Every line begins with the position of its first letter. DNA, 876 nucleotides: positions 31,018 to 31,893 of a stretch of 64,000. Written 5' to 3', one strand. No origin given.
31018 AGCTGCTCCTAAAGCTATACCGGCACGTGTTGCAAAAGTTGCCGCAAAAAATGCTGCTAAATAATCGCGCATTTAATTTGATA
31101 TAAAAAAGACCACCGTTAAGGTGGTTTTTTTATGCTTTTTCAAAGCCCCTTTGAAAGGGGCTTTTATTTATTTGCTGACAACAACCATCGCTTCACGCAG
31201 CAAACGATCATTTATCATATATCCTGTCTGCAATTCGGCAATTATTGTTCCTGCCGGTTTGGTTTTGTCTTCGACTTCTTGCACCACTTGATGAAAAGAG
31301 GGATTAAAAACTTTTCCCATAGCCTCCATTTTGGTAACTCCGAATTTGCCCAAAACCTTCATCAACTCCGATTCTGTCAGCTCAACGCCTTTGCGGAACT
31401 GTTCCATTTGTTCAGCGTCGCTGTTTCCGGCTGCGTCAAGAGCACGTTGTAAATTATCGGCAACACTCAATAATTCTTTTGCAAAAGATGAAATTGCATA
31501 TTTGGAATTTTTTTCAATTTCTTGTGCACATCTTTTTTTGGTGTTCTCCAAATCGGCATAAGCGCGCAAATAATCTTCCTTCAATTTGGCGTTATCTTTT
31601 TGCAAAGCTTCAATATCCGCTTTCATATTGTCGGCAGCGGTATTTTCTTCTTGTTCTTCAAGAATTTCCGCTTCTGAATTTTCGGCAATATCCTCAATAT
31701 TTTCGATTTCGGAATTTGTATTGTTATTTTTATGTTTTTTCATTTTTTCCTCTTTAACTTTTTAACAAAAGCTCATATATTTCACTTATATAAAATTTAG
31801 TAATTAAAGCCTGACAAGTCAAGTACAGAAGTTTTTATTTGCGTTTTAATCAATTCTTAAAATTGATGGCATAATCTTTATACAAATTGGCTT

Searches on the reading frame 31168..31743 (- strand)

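Call 54: search_protein_families(library=pfam, proteins=[window:31168-31743:-], max_evalue=0.001)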
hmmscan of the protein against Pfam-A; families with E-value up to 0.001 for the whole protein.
window:31168-31743:- (191 aa): 1 family
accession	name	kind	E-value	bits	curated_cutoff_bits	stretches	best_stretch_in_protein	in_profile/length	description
PF01025.24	GrpE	-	1.3e-51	175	25.8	1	29-191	5-165/165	GrpE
